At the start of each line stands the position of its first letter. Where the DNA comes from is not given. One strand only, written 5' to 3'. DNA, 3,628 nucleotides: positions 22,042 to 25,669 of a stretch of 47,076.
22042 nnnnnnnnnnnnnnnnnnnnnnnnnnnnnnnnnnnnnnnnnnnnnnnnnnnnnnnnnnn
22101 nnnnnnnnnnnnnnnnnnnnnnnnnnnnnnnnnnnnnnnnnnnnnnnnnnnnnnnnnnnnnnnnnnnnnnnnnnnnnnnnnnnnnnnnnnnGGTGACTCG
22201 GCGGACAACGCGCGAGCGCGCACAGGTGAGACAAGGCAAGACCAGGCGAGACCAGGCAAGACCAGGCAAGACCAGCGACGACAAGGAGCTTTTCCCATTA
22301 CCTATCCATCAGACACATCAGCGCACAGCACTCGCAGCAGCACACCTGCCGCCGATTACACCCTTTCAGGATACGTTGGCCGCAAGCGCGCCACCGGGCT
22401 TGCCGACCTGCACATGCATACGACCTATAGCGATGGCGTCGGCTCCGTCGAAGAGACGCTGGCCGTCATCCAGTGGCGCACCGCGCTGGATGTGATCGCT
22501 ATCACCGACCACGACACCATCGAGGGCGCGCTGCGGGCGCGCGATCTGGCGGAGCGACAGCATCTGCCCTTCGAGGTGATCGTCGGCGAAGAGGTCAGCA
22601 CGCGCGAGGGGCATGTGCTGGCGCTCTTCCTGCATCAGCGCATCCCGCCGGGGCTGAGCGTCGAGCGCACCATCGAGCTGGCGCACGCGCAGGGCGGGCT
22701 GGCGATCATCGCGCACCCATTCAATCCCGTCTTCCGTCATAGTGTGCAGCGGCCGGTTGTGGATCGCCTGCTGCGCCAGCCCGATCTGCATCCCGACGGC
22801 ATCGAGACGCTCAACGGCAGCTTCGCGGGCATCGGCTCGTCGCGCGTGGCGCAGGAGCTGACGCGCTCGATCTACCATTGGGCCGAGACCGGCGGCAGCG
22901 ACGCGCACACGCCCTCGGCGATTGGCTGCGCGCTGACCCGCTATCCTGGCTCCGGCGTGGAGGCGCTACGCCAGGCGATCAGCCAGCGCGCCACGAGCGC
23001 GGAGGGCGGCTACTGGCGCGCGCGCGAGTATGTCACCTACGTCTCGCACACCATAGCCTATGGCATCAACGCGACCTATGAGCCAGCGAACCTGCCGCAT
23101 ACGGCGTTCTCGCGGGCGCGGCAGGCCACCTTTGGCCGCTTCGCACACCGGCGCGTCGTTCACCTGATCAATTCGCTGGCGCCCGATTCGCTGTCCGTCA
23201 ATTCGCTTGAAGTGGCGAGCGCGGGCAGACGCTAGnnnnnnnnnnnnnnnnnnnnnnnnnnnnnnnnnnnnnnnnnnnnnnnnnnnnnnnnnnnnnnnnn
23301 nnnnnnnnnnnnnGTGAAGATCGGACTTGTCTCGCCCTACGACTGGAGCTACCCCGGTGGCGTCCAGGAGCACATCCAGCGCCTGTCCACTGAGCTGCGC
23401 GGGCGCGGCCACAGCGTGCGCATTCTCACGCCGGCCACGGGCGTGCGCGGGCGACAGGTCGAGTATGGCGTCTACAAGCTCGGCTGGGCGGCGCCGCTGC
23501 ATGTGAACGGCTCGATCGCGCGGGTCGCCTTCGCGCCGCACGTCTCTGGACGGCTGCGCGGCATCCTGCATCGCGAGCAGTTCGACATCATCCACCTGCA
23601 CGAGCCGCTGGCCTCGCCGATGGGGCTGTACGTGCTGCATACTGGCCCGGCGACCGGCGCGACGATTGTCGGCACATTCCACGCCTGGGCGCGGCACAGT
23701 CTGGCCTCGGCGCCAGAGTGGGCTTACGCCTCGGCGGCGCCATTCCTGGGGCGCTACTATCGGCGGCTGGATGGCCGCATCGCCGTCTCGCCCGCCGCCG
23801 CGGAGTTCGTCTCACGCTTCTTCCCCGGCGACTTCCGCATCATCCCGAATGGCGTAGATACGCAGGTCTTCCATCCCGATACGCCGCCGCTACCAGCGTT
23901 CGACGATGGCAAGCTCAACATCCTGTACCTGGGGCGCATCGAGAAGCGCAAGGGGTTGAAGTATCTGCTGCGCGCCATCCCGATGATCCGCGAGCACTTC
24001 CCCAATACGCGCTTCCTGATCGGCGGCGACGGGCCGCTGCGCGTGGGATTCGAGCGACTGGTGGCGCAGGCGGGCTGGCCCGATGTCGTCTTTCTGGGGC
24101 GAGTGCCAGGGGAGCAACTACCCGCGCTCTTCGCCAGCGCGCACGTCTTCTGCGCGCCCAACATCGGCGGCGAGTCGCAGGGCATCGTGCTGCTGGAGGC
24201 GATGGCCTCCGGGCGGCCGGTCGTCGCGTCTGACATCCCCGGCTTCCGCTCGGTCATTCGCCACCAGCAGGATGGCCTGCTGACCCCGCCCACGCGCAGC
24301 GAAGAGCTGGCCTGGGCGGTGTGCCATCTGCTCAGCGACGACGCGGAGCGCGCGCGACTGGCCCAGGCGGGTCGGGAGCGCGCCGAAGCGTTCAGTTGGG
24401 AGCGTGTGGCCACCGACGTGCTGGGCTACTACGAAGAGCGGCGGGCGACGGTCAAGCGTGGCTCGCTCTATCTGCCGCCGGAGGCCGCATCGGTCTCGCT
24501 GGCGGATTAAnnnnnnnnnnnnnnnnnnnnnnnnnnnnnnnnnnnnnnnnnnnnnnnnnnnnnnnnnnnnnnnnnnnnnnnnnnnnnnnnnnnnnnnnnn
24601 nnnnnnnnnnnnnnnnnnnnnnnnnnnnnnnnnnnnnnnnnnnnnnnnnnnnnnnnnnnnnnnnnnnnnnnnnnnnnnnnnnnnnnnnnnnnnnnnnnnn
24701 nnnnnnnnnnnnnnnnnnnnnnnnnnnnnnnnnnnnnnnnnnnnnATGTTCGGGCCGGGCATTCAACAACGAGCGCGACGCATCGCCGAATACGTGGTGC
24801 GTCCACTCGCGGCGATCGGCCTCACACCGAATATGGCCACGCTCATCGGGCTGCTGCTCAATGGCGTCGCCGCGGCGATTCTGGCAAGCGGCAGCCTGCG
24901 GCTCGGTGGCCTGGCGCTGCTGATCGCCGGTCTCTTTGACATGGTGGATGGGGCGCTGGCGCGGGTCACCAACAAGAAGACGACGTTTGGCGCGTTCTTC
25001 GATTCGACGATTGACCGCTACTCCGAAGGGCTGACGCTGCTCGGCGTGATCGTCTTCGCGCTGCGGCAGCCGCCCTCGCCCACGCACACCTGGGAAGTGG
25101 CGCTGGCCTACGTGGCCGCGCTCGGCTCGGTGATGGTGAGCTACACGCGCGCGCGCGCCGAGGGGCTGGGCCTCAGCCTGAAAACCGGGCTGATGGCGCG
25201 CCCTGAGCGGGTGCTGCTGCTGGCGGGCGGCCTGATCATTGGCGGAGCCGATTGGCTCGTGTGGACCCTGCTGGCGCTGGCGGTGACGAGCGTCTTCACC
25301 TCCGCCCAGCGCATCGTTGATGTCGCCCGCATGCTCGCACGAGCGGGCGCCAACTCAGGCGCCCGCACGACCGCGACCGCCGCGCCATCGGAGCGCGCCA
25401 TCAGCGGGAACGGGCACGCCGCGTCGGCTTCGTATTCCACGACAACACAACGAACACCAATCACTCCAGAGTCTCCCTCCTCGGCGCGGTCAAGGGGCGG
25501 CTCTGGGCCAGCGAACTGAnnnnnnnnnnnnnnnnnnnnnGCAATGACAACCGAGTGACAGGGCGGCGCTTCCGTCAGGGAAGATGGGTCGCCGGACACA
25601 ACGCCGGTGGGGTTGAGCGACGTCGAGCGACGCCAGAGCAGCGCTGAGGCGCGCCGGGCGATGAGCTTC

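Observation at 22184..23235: PHP phosphoesterase embedded in the PI locus: candidate PI-phosphate phosphatase, with a non-canonical start codon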

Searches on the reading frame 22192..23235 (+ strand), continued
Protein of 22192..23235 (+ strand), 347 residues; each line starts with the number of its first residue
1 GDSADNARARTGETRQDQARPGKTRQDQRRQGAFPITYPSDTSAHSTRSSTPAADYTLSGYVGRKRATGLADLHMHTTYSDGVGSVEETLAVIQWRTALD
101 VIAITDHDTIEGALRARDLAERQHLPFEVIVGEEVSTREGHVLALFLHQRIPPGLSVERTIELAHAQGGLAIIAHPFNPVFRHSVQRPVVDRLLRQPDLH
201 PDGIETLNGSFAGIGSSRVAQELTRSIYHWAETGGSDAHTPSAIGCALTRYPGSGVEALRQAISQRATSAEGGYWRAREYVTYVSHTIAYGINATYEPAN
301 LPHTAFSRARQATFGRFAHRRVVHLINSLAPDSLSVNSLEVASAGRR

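Call 46: fold_search(model_id=the predicted structure, library=pdb)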
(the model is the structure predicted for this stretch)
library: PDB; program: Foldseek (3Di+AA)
matches with E <= 10: 872; with E <= 0.001: 30
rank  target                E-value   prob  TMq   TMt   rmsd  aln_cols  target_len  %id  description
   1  7ug9                  3.9e-12  1.00  0.45  0.66   3.8       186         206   26  Crystal structure of RNase AM PHP domain (released 2022-08-31)
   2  2anu_C                6.0e-12  1.00  0.51  0.70   5.6       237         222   21  Crystal structure of Predicted metal-dependent phosphoesterase (PHP family) (tm0559) from THERMOTOGA MARITIMA at 2.40  (released 2005-10-18)
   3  2anu_F                7.2e-12  1.00  0.52  0.70   5.6       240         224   21  Crystal structure of Predicted metal-dependent phosphoesterase (PHP family) (tm0559) from THERMOTOGA MARITIMA at 2.40  (released 2005-10-18)
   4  3e38_B                9.8e-12  1.00  0.53  0.48   4.0       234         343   24  CRYSTAL STRUCTURE OF A TWO-DOMAIN PROTEIN CONTAINING PREDICTED PHP-LIKE METAL-DEPENDENT PHOSPHOESTERASE (BVU_3505) FRO (released 2008-10-07)
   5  2anu_E                1.2e-11  1.00  0.52  0.70   5.4       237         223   21  Crystal structure of Predicted metal-dependent phosphoesterase (PHP family) (tm0559) from THERMOTOGA MARITIMA at 2.40  (released 2005-10-18)
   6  2anu_A                1.4e-11  1.00  0.51  0.69   5.7       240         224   21  Crystal structure of Predicted metal-dependent phosphoesterase (PHP family) (tm0559) from THERMOTOGA MARITIMA at 2.40  (released 2005-10-18)
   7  2anu_D                3.2e-11  1.00  0.51  0.70   5.6       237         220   21  Crystal structure of Predicted metal-dependent phosphoesterase (PHP family) (tm0559) from THERMOTOGA MARITIMA at 2.40  (released 2005-10-18)
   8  2anu_B                4.9e-11  1.00  0.50  0.69   5.6       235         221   21  Crystal structure of Predicted metal-dependent phosphoesterase (PHP family) (tm0559) from THERMOTOGA MARITIMA at 2.40  (released 2005-10-18)
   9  9etk                  2.1e-09  1.00  0.45  0.49   5.7       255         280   20  Crystal structure of Vibrio cholerae RNase AM (released 2024-09-11)
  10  3o0f                  2.5e-09  1.00  0.46  0.49   7.5       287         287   16  Crystal structure of a putative metal-dependent phosphoesterase (BAD_1165) from bifidobacterium adolescentis atcc 15703  (released 2010-08-25)
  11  7rty_A                7.1e-09  1.00  0.54  0.66   4.4       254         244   20  Crystal Structure of PsfC from Pseudomonas syringae PB-5123 (released 2021-09-15)
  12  3e0f                  1.2e-08  1.00  0.47  0.51   7.6       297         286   16  Crystal structure of a putative metal-dependent phosphoesterase (bad_1165) from bifidobacterium adolescentis atcc 15703  (released 2008-09-02)
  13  2yb1                  9.3e-08  1.00  0.44  0.47   6.7       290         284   19  Structure of an amidohydrolase from Chromobacterium violaceum (EFI target EFI-500202) with bound Mn, AMP and phosphate. (released 2011-03-16)
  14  4iqj_C                4.1e-07  1.00  0.43  0.13  11.9       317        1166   17  Structure of PolIIIalpha-Tauc-DNA complex suggests an atomic model of the replisome (released 2013-03-13)
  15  4iqj_A                5.2e-07  1.00  0.43  0.13  11.7       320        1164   17  Structure of PolIIIalpha-Tauc-DNA complex suggests an atomic model of the replisome (released 2013-03-13)
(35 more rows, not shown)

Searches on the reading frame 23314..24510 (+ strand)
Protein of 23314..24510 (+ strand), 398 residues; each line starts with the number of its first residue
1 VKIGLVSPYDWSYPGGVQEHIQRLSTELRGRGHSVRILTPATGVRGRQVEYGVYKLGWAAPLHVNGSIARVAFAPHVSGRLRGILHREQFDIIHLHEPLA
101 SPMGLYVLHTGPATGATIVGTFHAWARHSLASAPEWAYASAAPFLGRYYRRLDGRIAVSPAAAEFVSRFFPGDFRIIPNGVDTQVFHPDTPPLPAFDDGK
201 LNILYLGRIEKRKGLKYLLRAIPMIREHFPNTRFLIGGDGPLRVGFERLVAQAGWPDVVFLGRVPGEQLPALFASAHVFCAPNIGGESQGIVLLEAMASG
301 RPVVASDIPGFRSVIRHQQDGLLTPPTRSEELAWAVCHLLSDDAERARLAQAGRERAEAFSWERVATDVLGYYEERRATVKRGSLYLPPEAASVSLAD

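Call 7: search_protein_families(library=pfam, proteins=[window:23314-24510:+], max_evalue=0.001)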
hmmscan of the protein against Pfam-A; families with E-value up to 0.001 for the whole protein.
window:23314-24510:+ (398 aa): 6 families
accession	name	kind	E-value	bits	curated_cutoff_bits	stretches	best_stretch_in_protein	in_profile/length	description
PF00534.26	Glycos_transf_1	-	1.5e-38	132.5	26.4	1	196-356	11-172/172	Glycosyl transferases group 1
PF13692.12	Glyco_trans_1_4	-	2.4e-37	128.8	27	1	202-342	3-142/142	Glycosyl transferases group 1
PF13439.12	Glyco_transf_4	-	2.1e-26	93.4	28.5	1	14-184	1-169/170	Glycosyltransferase Family 4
PF13579.12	Glyco_trans_4_4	-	9.7e-18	65.4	29.7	1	15-180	1-158/158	Glycosyl transferase 4-like domain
PF13524.12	Glyco_trans_1_2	-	5.4e-13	49.5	25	1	226-370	10-143/144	Glycosyl transferase-like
PF20706.3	GT4-conflict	-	0.00018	21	26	1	187-368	188-384/385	Family 4 Glycosyltransferase in conflict systems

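Call 9: search_protein_families(library=ncbifam, proteins=[window:23314-24510:+], max_evalue=0.01)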
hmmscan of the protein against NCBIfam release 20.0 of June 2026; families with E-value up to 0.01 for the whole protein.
window:23314-24510:+ (398 aa): 35 families (the best 25 are shown)
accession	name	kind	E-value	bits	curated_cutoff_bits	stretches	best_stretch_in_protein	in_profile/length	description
NF041876.1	EPS_EpsE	equivalog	1.4e-32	113.5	400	1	166-366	180-386/389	exopolysaccharide biosynthesis GT4 family glycosyltransferase EpsE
TIGR04047.1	MSMEG_0565_glyc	hypoth_equivalog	5.7e-31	107.9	259.85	1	20-374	17-372/373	MSMEG_0565 family glycosyltransferase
TIGR03088.1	stp2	hypoth_equivalog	5.3e-25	88.2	409.05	1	176-374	164-371/374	TIGR03088 family PEP-CTERM/XrtA system glycosyltransferase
TIGR02149.1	glgA_Coryne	subfamily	4.4e-24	85.3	302.4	1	153-374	146-388/391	glycogen synthase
TIGR04063.1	stp3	hypoth_equivalog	1.8e-23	83.1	442.05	1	173-364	181-383/397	TIGR04063 family PEP-CTERM/XrtA system glycosyltransferase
TIGR03999.1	thiol_BshA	equivalog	6.7e-22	77.9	273.7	1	24-375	21-372/375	N-acetyl-alpha-D-glucosaminyl L-malate synthase BshA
TIGR03449.1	mycothiol_MshA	equivalog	9.7e-22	77.4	462.5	1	176-375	192-402/406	D-inositol-3-phosphate glycosyltransferase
NF053787.1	GlcN_PG_synth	equivalog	2.3e-20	72.7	480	1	75-375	68-358/361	N-acetylglucosaminyl phosphatidylglycerol synthase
NF038229.1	Glyco4_Geo_Pelo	equivalog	8.8e-19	67.7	400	1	174-367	135-327/338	GPMC system family 4 glycosyltransferase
NF049988.1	MGlcDAGSynMgs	equivalog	3.3e-17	62.9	400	1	1-375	1-386/398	alpha-monoglucosyldiacylglycerol synthase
NF038295.1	EPS_HpsP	equivalog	9.1e-16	57.8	550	1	176-375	180-386/388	hormogonium polysaccharide biosynthesis glycosyltransferase HpsP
TIGR04157.1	glyco_rSAM_CFB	subfamily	1e-15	57.6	400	1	203-356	230-388/406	TIGR04157 family glycosyltransferase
TIGR03087.1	stp1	hypoth_equivalog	1.7e-15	57.1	316.65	1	136-367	153-388/397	TIGR03087 family PEP-CTERM/XrtA system glycosyltransferase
NF041010.1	glycosy_Agl16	equivalog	4.8e-14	52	575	1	149-375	131-350/352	glycosylation protein Agl16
NF050056.1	ProtGlycPglH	equivalog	1.1e-13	51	600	1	202-370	181-347/354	GalNAc-alpha-(1->4)-GalNAc-alpha-(1->3)-diNAcBac-PP-undecaprenol alpha-1,4-N-acetyl-D-galactosaminyltransferase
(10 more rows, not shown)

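Call 55: search_solved_structures(query=window:23314-24507:+, max_evalue=1e-10)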
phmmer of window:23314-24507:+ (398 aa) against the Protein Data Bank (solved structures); distinct sequences matched with E-value up to 1e-10: 15.
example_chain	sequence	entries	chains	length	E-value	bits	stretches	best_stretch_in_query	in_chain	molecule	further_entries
4n9w_A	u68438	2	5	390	2.1e-59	204.5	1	1-375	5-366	GDP-mannose-dependent alpha-(1-2)-phosphatidylinositol mannosyltransferase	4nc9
2gej_A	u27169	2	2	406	2.4e-59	204.3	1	1-375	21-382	PHOSPHATIDYLINOSITOL MANNOSYLTRANSFERASE (PimA)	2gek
6kih_A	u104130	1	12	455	4.6e-25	91.4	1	153-376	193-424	Tll1590 protein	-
7qsg_A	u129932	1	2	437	9.1e-20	74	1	145-379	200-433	D-inositol 3-phosphate glycosyltransferase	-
3c4q_A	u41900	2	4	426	6.1e-16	61.4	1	203-376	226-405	Predicted glycosyltransferases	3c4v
3c48_A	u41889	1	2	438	7.1e-16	61.2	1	203-376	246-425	Predicted glycosyltransferases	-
3okc_A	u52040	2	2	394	9.8e-16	60.7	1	172-366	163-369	GDP-mannose-dependent alpha-(1-6)-phosphatidylinositol monomannoside mannosyltransferase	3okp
3oka_A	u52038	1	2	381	1.1e-15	60.5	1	172-365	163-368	GDP-mannose-dependent alpha-(1-6)-phosphatidylinositol monomannoside mannosyltransferase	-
6tvp_A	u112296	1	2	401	3.6e-15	58.9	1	117-374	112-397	Alpha-maltose-1-phosphate synthase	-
5i45_A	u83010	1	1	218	3.4e-14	55.7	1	179-356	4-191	Glycosyl transferases group 1 family protein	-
3fro_A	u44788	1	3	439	9.1e-12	47.6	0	197-368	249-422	GlgA glycogen synthase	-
2bis_A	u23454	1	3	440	9.2e-12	47.6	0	197-368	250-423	GLGA GLYCOGEN SYNTHASE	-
3l01_A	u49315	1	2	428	1.1e-11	47.4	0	197-367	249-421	GlgA glycogen synthase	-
2jjm_A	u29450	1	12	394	8.1e-11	44.5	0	22-371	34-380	GLYCOSYL TRANSFERASE, GROUP 1 FAMILY PROTEIN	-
3mbo_A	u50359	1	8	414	9.6e-11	44.3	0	22-371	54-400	Glycosyltransferase, group 1 family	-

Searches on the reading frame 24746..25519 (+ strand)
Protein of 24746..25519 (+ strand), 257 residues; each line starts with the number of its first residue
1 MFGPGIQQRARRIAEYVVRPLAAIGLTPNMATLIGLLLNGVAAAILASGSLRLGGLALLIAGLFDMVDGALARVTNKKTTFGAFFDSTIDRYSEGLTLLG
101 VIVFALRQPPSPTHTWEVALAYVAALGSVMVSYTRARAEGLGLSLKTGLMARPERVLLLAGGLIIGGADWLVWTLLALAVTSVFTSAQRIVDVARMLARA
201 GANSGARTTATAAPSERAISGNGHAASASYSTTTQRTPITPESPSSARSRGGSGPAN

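Call 7: search_protein_families(library=pfam, proteins=[window:24746-25519:+], max_evalue=0.001)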
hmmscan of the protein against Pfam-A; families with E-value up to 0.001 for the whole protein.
window:24746-25519:+ (257 aa): 1 family
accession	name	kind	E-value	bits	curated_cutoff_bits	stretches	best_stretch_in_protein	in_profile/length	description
PF01066.26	CDP-OH_P_transf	-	6.1e-16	59.6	22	1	27-178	3-149/152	CDP-alcohol phosphatidyltransferase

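Call 9: search_protein_families(library=ncbifam, proteins=[window:24746-25519:+], max_evalue=0.01)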
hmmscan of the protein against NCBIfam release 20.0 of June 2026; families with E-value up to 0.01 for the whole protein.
window:24746-25519:+ (257 aa): 12 families
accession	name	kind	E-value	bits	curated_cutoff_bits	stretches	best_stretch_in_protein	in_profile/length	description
NF052561.1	PIPSynBT1523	equivalog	3.4e-44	151.3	350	1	6-168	5-173/232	hypothetical protein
NF040950.1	archin_ph_syn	equivalog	2.4e-43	148.2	180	1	7-197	5-191/191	archaetidylinositol phosphate synthase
NF045883.1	PIPSynth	equivalog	4.5e-36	124.4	170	1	10-195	7-194/197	phosphatidylinositol phosphate synthase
NF041135.1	IPPtranDIPPsyn_Thcocales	equivalog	1.9e-19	70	580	1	11-138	236-356/419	bifunctional L-myo-inositol-1-phosphate cytidylyltransferase/CDP-L-myo-inositol myo-inositolphosphotransferase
TIGR00560.1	pgsA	equivalog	1.5e-05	25.5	109.1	1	36-93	18-75/183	CDP-diacylglycerol--glycerol-3-phosphate 3-phosphatidyltransferase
NF038087.1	arch_ser_synth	exception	2.3e-05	24.1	240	1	33-107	12-87/216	archaetidylserine synthase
TIGR00473.1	pssA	equivalog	0.00012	22.2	107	1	48-96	17-65/153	CDP-diacylglycerol--serine O-phosphatidyltransferase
NF053678.1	ClpnSynClsA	equivalog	0.00048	20.4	240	1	52-102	31-81/180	cardiolipin synthase ClsA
NF008090.0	PRK10832.1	equivalog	0.00055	20.1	304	1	56-98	37-79/182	CDP-diacylglycerol--glycerol-3-phosphate 3-phosphatidyltransferase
NF038086.1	anchor_synt_A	exception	0.00056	19.8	200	1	40-132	21-111/222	protein sorting system archaetidylserine synthase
TIGR04217.1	archae_ser_T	exception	0.0032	17.3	200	1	28-112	10-92/221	archaetidylserine synthase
NF045887.1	PhCholSynPs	equivalog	0.0058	16.2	300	1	35-122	22-110/235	phosphatidylcholine synthase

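Call 56: search_solved_structures(query=window:24746-25516:+, max_evalue=0.001)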
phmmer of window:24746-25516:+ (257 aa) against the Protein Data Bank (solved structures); distinct sequences matched with E-value up to 0.001: 7.
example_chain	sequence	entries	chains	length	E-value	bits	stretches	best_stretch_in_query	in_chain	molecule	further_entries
6h5a_A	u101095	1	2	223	4.1e-20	75.9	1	11-191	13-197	CDP-diacylglycerol--inositol 3-phosphatidyltransferase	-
6h53_A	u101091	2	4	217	4.2e-20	75.9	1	11-191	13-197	CDP-diacylglycerol--inositol 3-phosphatidyltransferase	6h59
5d92_D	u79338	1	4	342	2.3e-19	73.4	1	17-195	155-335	AF2299 protein,Phosphatidylinositol synthase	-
5d91_A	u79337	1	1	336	2.9e-19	73.1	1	17-195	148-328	AF2299 protein,Phosphatidylinositol synthase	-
6wm5_A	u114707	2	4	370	1.7e-18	70.6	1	12-193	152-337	AfCTD-Phosphatidylinositol-phosphate synthase (PIPS) fusion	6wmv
4mnd_A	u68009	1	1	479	7.3e-10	42.3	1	24-184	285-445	CTP L-myo-inositol-1-phosphate cytidylyltransferase/CDP-L-myo-inositol myo-inositolphospho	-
4o6m_A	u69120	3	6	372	1.2e-09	41.6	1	10-136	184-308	AF2299, a CDP-alcohol phosphotransferase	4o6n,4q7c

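Call 59: search_solved_structures(query=window:24746-25516:+, max_evalue=1e-15, show_alignments=2)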
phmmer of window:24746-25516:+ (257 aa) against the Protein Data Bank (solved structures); distinct sequences matched with E-value up to 1e-15: 5.
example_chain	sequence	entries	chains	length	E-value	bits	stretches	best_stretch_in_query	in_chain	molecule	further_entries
6h5a_A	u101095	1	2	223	4.1e-20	75.9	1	11-191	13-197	CDP-diacylglycerol--inositol 3-phosphatidyltransferase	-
6h53_A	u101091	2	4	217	4.2e-20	75.9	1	11-191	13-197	CDP-diacylglycerol--inositol 3-phosphatidyltransferase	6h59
5d92_D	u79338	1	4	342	2.3e-19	73.4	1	17-195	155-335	AF2299 protein,Phosphatidylinositol synthase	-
5d91_A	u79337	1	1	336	2.9e-19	73.1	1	17-195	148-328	AF2299 protein,Phosphatidylinositol synthase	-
6wm5_A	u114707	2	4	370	1.7e-18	70.6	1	12-193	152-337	AfCTD-Phosphatidylinositol-phosphate synthase (PIPS) fusion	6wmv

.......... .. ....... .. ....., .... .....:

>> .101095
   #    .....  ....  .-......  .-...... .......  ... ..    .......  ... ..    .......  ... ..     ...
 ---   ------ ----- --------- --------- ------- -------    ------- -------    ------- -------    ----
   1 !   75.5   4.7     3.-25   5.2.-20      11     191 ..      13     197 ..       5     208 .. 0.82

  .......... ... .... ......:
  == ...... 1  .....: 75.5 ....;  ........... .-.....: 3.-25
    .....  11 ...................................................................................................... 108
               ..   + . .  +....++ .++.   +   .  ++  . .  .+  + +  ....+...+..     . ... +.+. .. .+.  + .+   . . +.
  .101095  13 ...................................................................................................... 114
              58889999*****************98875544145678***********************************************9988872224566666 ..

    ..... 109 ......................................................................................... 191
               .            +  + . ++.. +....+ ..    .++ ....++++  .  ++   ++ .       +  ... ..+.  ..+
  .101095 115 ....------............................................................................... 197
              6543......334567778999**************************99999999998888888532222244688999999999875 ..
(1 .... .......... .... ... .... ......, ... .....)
